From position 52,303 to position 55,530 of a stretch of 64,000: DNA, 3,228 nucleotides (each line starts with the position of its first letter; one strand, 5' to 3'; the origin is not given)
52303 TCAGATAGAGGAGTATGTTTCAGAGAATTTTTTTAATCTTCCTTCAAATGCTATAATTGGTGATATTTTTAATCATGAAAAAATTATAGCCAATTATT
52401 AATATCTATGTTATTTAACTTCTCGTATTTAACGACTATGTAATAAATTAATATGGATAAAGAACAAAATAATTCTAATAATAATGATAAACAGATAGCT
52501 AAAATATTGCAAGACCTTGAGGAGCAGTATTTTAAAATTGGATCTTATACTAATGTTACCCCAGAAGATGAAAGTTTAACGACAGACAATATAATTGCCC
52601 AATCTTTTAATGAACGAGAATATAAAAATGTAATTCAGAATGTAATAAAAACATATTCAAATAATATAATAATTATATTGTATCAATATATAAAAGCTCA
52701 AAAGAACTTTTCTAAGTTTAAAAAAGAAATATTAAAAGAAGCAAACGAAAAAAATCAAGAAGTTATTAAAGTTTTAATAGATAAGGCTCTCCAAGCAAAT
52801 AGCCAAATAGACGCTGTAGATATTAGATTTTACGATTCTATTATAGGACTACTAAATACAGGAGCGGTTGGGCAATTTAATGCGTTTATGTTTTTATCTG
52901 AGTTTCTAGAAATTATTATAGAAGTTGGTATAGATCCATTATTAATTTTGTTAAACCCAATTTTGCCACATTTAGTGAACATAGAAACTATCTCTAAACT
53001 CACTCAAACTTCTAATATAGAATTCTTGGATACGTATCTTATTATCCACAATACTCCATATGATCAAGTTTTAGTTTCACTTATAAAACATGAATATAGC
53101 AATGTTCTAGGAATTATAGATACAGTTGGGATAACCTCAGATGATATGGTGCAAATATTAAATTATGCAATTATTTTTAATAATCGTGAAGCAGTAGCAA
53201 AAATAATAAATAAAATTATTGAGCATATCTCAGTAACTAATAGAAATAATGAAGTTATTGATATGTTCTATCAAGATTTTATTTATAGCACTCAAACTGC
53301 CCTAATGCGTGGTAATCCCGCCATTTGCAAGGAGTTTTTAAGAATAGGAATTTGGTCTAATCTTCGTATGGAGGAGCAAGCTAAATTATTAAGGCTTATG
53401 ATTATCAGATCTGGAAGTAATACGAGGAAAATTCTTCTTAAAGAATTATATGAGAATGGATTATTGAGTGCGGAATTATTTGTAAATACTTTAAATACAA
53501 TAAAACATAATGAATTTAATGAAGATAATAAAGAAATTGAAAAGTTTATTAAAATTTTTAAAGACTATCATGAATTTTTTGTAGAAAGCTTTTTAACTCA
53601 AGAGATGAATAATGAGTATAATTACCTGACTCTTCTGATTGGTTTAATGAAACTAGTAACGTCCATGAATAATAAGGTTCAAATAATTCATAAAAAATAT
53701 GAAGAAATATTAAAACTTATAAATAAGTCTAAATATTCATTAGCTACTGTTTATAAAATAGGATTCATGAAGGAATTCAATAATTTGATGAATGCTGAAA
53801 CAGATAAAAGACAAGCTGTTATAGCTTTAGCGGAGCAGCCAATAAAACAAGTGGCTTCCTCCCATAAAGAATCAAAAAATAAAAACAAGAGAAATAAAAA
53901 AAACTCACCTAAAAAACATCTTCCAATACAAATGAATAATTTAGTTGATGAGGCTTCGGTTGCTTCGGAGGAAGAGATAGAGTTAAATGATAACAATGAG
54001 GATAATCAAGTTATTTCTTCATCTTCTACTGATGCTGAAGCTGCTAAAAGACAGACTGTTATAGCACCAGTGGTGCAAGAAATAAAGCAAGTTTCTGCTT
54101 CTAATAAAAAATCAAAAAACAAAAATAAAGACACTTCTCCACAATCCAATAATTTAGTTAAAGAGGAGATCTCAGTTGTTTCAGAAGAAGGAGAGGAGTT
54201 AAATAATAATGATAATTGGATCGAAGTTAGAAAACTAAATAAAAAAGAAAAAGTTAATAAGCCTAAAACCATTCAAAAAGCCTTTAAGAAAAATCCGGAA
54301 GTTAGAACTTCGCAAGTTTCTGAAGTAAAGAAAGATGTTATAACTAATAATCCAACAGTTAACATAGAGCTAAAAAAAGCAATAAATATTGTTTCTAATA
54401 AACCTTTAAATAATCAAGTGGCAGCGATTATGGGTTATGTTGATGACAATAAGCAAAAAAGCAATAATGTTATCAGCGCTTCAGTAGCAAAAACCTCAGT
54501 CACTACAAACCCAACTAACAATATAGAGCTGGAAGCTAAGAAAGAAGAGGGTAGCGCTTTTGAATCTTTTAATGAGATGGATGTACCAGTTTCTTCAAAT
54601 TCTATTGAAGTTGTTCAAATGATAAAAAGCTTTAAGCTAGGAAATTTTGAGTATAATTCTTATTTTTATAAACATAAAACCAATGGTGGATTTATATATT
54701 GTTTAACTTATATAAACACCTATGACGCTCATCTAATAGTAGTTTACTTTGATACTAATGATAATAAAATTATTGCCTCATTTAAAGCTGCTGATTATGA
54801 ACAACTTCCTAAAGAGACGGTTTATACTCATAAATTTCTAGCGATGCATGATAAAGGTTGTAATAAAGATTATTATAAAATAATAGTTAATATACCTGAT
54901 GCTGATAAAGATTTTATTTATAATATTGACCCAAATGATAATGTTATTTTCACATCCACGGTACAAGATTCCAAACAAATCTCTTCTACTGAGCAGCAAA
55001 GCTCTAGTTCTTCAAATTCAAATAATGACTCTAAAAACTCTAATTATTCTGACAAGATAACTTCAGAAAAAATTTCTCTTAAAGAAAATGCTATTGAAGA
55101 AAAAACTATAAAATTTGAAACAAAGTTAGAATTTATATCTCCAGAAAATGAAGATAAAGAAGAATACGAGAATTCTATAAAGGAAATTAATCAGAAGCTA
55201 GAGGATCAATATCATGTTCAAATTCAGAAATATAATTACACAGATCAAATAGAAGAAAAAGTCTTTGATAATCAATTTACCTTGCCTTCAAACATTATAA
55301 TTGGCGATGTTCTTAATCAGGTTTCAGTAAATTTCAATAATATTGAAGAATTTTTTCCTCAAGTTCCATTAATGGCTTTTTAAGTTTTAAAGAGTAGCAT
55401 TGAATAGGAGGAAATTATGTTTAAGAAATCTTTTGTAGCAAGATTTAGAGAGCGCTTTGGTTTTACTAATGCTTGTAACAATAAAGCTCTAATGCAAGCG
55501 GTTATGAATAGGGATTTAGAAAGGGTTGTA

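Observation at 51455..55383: Two adjacent orphan genes share a ~240-aa C-terminal module, with a 59-nt stretch of perfect DNA identity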

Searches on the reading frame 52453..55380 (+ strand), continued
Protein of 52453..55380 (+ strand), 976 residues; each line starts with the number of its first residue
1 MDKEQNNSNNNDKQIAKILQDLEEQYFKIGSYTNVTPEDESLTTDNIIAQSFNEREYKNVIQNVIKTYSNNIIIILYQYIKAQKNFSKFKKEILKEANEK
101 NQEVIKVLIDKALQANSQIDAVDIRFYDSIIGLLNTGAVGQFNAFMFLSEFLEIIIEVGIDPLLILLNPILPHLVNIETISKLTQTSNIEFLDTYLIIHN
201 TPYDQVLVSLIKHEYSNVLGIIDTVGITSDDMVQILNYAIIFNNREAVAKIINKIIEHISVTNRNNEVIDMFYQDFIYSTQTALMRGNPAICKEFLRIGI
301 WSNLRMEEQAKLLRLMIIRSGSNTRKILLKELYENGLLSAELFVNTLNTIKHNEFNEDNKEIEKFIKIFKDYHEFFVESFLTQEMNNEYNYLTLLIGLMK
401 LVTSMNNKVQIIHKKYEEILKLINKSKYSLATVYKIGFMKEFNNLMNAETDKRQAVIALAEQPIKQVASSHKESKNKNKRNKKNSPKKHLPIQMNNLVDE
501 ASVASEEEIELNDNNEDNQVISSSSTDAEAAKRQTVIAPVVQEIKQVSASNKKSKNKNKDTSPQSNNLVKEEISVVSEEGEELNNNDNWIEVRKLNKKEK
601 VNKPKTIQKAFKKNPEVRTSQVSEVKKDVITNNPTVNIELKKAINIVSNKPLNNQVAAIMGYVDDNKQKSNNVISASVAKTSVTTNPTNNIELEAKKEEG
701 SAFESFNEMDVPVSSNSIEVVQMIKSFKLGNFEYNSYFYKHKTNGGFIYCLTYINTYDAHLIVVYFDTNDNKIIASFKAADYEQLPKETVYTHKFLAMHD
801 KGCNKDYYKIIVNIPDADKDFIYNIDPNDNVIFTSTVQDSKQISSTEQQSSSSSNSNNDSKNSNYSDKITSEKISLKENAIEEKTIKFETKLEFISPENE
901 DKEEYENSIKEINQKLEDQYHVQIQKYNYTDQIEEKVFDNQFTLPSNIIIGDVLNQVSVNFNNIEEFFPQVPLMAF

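Call 72: find_encoding_contigs(protein=P0030, flank=8000, max_places=3)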
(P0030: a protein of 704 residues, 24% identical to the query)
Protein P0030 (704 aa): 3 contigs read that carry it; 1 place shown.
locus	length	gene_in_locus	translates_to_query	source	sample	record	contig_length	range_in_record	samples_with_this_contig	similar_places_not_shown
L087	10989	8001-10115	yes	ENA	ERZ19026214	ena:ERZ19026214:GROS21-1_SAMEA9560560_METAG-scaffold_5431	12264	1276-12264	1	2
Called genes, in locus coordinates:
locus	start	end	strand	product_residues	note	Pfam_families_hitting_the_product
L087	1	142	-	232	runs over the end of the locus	PF08241:Methyltransf_11 (weak)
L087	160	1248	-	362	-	PF13489:Methyltransf_23 (weak)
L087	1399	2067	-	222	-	PF01895:PhoU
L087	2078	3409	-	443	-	PF00493:MCM (faint), PF05496:RuvB_N (faint), PF00004:AAA (weak), PF07728:AAA_5 (faint), PF07724:AAA_2, PF00004:AAA (weak)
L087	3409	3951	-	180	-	PF00227:Proteasome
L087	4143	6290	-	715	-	PF01966:HD, PF13328:HD_4, PF04607:RelA_SpoT, PF02824:TGS, PF19296:RelA_AH, PF28438:RelA_RIS, PF13291:ACT_4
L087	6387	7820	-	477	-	-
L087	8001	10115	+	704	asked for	-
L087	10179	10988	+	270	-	?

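Call 94: find_encoding_contigs(protein=P0031, flank=8000, max_places=2)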
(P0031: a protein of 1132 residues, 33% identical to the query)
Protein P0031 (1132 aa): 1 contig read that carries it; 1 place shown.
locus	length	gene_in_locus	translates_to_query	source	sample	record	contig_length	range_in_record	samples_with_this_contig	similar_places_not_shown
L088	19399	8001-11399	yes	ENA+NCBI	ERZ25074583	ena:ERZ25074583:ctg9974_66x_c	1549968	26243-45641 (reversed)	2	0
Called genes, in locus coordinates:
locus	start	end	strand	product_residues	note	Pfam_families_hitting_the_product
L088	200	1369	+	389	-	PF13477:Glyco_trans_4_2, PF13439:Glyco_transf_4, PF13579:Glyco_trans_4_4, PF00534:Glycos_transf_1, PF13692:Glyco_trans_1_4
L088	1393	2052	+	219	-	-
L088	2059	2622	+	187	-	-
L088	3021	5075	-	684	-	PF00512:HisKA, PF02518:HATPase_c, PF00072:Response_reg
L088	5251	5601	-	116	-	PF01521:Fe-S_biosyn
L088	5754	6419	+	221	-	-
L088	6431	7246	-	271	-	PF00510:COX3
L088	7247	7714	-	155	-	PF04442:CtaG_Cox11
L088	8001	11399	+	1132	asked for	-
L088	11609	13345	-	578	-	PF00512:HisKA, PF02518:HATPase_c, PF00072:Response_reg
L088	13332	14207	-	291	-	PF03848:TehB (weak), PF05401:NodS (weak), PF13489:Methyltransf_23, PF08241:Methyltransf_11 (weak), PF08242:Methyltransf_12 (weak), PF13649:Methyltransf_25, PF13847:Methyltransf_31 (weak)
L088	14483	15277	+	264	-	PF08478:POTRA_1, PF03799:FtsQ_DivIB_C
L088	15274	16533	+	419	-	PF02491:SHS2_FTSA, PF06723:MreB_Mbl, PF14450:FtsA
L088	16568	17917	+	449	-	PF02646:RmuC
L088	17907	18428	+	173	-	PF00132:Hexapep (weak), PF25087:GMPPB_C (faint), PF25084:LbH_EIF2B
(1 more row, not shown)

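Call 95: find_encoding_contigs(protein=P0021, flank=8000, max_places=2)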
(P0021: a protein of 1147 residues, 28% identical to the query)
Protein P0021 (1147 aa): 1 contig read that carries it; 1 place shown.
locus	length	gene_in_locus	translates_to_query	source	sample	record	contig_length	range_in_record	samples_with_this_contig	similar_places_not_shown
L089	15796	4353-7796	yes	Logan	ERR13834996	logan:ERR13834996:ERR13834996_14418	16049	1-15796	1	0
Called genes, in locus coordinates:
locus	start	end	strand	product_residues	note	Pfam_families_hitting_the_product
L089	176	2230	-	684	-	PF00512:HisKA, PF02518:HATPase_c, PF00072:Response_reg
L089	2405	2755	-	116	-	PF01521:Fe-S_biosyn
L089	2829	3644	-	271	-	PF00510:COX3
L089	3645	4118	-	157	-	PF04442:CtaG_Cox11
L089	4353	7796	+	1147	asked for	-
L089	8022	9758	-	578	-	PF00512:HisKA, PF02518:HATPase_c, PF00072:Response_reg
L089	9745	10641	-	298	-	PF05401:NodS (weak), PF13489:Methyltransf_23, PF03848:TehB (weak), PF05175:MTS (weak), PF13847:Methyltransf_31, PF08241:Methyltransf_11, PF08242:Methyltransf_12, PF13649:Methyltransf_25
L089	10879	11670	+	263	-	PF08478:POTRA_1, PF03799:FtsQ_DivIB_C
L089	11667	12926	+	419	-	PF11104:PilM_2 (faint), PF02491:SHS2_FTSA, PF06723:MreB_Mbl, PF14450:FtsA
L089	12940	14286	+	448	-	PF02646:RmuC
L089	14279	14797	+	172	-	PF00132:Hexapep (weak), PF25087:GMPPB_C (weak), PF25084:LbH_EIF2B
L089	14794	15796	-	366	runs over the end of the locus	PF00733:Asn_synthase (weak), PF03054:tRNA_Me_trans, PF20259:tRNA_Me_trans_M, PF20258:tRNA_Me_trans_C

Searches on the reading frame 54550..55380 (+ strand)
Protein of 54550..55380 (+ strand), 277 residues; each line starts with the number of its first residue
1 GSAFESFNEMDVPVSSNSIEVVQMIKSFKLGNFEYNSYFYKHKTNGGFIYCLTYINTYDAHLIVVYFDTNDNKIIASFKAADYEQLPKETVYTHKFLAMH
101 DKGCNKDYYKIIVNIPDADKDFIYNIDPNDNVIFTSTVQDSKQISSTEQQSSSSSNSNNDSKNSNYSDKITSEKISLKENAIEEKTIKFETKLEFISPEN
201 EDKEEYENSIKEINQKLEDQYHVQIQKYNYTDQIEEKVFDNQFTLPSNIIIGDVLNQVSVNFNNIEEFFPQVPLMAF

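Call 53: search_protein_families(library=pfam, proteins=[window:54550-55380:+], max_evalue=10)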
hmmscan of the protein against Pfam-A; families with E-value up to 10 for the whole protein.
window:54550-55380:+ (277 aa): 1 family
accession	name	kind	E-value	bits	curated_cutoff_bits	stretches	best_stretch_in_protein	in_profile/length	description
PF09779.14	Ima1_N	-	0.11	13.8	28.9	1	146-222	50-122/132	Ima1 N-terminal domain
